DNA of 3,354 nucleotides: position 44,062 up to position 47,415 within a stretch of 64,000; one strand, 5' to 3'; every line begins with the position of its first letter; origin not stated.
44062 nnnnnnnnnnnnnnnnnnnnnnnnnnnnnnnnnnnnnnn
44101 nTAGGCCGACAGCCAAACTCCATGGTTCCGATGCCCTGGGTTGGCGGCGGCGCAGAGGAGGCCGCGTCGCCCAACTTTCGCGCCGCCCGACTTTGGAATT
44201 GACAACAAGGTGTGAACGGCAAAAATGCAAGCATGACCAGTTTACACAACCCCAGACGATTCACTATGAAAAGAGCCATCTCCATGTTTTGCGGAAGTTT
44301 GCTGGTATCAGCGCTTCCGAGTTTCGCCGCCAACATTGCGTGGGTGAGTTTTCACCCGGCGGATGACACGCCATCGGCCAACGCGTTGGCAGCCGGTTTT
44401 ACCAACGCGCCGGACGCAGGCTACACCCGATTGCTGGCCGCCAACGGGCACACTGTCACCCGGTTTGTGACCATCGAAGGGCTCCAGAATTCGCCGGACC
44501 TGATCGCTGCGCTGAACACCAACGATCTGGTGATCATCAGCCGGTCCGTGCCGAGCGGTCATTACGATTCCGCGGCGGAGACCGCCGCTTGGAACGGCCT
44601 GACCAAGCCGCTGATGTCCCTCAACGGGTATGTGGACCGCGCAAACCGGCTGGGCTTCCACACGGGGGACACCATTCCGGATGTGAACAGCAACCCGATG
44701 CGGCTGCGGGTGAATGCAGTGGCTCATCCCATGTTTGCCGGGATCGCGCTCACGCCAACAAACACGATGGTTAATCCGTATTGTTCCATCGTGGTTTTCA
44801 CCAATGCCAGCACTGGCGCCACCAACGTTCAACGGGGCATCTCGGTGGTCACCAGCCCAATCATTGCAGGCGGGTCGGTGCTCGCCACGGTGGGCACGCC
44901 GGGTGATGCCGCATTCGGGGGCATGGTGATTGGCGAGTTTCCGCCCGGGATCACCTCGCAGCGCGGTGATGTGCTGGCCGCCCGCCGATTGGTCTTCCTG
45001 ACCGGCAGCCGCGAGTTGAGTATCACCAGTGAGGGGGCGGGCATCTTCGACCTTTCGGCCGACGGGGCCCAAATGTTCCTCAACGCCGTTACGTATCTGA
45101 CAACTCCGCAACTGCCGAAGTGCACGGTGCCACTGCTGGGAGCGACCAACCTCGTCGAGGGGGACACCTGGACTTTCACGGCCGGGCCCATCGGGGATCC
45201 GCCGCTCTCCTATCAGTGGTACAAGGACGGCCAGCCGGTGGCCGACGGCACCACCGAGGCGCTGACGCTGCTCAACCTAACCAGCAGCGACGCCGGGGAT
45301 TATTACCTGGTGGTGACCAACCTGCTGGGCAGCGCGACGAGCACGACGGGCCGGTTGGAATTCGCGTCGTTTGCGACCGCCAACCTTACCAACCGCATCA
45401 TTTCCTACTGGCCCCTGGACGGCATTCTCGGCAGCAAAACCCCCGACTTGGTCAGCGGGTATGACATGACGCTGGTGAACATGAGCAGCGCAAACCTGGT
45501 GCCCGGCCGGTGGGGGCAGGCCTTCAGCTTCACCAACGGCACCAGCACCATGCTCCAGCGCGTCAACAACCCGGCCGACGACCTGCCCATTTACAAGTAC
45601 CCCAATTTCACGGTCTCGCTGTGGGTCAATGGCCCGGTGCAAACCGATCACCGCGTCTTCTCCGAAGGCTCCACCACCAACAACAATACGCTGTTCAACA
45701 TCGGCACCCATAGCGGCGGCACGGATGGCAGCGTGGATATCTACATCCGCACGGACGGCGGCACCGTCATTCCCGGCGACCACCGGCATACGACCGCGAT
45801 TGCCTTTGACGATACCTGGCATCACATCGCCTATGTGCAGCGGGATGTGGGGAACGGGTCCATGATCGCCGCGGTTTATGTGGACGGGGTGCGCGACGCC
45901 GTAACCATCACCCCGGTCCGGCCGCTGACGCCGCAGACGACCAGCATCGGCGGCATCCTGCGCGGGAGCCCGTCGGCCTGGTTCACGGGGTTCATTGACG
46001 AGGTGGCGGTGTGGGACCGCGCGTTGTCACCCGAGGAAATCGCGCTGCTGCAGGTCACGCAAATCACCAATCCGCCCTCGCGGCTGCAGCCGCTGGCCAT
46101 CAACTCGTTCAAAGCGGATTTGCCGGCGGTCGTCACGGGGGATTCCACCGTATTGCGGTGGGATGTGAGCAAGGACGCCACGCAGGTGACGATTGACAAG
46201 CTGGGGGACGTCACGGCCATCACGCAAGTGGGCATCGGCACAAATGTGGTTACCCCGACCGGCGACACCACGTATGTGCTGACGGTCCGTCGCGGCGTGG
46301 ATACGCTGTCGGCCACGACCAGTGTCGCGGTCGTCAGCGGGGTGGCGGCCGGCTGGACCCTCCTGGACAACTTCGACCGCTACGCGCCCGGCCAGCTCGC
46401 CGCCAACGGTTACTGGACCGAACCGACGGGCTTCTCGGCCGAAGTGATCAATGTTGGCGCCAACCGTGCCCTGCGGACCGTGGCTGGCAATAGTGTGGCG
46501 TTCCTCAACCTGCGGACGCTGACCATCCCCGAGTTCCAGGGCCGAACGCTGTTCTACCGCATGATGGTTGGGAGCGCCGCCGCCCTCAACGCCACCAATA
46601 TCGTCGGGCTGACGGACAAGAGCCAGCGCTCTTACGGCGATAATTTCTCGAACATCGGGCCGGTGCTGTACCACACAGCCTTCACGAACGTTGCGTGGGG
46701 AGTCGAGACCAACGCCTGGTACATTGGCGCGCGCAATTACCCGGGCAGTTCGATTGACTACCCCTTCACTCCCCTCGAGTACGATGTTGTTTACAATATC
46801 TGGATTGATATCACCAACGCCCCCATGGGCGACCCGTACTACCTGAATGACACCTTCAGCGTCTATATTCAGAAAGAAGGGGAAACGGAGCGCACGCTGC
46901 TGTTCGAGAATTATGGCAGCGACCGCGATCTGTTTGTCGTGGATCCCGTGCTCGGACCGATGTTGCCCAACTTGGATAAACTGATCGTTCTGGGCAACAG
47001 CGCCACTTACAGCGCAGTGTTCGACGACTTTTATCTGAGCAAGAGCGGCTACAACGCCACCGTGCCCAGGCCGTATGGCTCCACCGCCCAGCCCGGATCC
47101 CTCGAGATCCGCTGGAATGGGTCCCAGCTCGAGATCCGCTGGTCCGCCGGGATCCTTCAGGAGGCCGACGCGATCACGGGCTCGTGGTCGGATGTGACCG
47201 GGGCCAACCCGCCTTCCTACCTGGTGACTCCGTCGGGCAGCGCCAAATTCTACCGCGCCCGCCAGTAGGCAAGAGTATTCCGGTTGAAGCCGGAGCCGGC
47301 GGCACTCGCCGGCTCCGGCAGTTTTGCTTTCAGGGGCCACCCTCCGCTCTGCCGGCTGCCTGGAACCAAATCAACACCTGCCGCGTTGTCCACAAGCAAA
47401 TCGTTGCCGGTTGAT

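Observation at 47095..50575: Three consecutive giant secreted proteins share a C-terminal ~55-aa tail ending [FY]YR[LA]xQ - candidate sorting/anchoring tag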

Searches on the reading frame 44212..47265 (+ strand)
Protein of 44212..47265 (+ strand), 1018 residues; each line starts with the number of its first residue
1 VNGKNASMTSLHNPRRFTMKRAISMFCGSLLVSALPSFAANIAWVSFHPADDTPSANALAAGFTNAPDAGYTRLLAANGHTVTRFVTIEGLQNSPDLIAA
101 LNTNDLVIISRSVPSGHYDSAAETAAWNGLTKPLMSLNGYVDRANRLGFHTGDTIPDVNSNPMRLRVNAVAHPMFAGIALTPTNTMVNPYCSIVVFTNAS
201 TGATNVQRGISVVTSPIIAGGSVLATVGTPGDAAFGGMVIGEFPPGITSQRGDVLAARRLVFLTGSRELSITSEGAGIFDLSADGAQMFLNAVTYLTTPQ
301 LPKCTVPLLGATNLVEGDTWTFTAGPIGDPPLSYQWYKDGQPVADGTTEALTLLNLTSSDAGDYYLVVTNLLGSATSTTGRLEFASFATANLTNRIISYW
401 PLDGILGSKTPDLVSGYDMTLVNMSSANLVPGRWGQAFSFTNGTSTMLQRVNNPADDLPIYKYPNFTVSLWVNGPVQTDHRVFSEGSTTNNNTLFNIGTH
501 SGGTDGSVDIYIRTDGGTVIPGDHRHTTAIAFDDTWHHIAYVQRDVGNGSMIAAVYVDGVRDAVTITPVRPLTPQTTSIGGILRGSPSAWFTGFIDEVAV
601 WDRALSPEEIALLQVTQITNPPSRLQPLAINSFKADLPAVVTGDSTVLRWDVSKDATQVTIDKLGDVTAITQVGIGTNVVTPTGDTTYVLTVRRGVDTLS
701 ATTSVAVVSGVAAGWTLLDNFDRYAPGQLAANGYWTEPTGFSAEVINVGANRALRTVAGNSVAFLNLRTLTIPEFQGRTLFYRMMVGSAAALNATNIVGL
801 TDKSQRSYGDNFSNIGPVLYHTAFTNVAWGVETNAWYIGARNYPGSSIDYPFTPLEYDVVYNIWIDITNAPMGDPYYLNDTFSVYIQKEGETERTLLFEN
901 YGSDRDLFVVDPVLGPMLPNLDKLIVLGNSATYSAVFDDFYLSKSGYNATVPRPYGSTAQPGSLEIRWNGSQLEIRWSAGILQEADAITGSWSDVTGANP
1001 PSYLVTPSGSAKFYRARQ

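Call 7: search_protein_families(library=pfam, proteins=[window:44212-47265:+], max_evalue=0.1)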
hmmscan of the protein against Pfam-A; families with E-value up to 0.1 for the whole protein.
window:44212-47265:+ (1018 aa): 6 families
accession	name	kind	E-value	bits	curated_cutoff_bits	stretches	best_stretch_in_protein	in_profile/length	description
PF13385.13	Laminin_G_3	-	1.2e-17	64.8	27.6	1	465-611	18-151/151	Concanavalin A-like lectin/glucanases superfamily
PF13927.12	Ig_3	-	1.1e-07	32.7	30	1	302-370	2-78/78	Immunoglobulin domain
PF07679.22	I-set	-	1.6e-07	31.7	23.7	1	312-378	10-85/90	Immunoglobulin I-set domain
PF13895.12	Ig_2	-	1.4e-06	28.9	27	1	305-375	5-70/79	Immunoglobulin domain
PF00047.31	ig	-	0.029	15.1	21.8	1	316-378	7-80/81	Immunoglobulin domain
PF00354.24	Pentaxin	-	0.091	12.9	25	0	465-617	26-170/194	Pentaxin family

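Call 8: search_protein_families(library=ncbifam, proteins=[window:44212-47265:+], max_evalue=0.1)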
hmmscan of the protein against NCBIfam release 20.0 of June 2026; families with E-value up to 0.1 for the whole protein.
window:44212-47265:+ (1018 aa): 1 family
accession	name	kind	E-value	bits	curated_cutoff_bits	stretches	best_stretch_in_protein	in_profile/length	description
NF052521.1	TafC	equivalog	1.1e-07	31.3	410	1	372-613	124-359/373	TafC family fimbrial protein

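Call 18: find_homologous_proteins(query=window:44212-47265:+, max_evalue=0.00001)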
Query window:44212-47265:+ (1018 aa): 570 proteins with E <= 0.00001 among 8000 candidates; the best 120 are listed.
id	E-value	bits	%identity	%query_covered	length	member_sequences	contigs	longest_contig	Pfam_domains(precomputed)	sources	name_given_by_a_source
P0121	0.0e+0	2259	100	98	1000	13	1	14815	PF07679.23,PF13895.13,PF13927.13,PF13385.14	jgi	-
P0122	0.0e+0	1464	66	98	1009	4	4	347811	PF13385.14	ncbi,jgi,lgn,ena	-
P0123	0.0e+0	1458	65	98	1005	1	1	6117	PF13385.14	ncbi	-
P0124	0.0e+0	1453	69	93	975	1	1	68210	PF13385.14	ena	-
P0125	0.0e+0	1450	66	98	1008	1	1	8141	PF07679.23,PF13927.13,PF13385.14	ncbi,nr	ncbi:MAG TPA: LamG-like jellyroll fold domain-containing protein [Bacillota bacterium]|nr:LamG-like 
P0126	0.0e+0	1444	65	98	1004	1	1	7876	PF13385.14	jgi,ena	jgi:hypothetical protein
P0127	0.0e+0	1438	65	97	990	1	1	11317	PF13385.14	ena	-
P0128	0.0e+0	1412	64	99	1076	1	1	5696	PF07679.23,PF13385.14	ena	-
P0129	0.0e+0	1398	63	96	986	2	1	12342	PF13385.14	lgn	-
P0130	0.0e+0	1397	63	98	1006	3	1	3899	PF13385.14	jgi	jgi:hypothetical protein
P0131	0.0e+0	1393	64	98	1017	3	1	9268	PF13385.14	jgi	-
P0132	0.0e+0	1381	64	98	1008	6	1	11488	PF13385.14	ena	-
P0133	0.0e+0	1375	63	98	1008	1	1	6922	PF13385.14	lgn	-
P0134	0.0e+0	1370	65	96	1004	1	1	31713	PF13385.14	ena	-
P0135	0.0e+0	1367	63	98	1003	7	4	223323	PF07679.23,PF13385.14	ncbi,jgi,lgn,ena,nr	ncbi:MAG TPA: hypothetical protein P5555_06570 [Candidatus Paceibacterota bacterium]|nr:hypothetical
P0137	0.0e+0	1364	64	96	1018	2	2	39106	PF07679.23,PF13895.13,PF13927.13,PF13385.14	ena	-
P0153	0.0e+0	1312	61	98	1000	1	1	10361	PF13385.14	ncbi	ncbi:MAG TPA: LamG-like jellyroll fold domain-containing protein [Verrucomicrobiae bacterium]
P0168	0.0e+0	1243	58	98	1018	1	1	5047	PF13385.14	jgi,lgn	jgi:hypothetical protein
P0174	0.0e+0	1218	58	96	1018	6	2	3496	PF07679.23,PF13895.13,PF13927.13,PF13385.14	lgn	-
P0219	8.6e-208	711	45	72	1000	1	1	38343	PF13927.13,PF13385.14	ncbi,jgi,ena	jgi:hypothetical protein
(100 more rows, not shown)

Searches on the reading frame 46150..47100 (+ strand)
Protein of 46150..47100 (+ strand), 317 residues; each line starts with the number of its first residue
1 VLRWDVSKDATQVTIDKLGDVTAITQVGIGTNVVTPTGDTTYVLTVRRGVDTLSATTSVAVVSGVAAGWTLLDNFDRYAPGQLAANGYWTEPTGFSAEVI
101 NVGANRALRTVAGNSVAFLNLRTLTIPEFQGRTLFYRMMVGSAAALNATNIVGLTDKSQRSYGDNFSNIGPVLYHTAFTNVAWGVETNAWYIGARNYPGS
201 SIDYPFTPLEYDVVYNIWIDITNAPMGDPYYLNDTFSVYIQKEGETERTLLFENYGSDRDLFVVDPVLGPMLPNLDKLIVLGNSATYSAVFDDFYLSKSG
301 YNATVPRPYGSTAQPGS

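Call 70: search_protein_families(library=pfam, proteins=[window:46150-47100:+], max_evalue=0.01)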
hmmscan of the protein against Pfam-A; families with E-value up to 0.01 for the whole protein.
window:46150-47100:+ (317 aa): 0 families
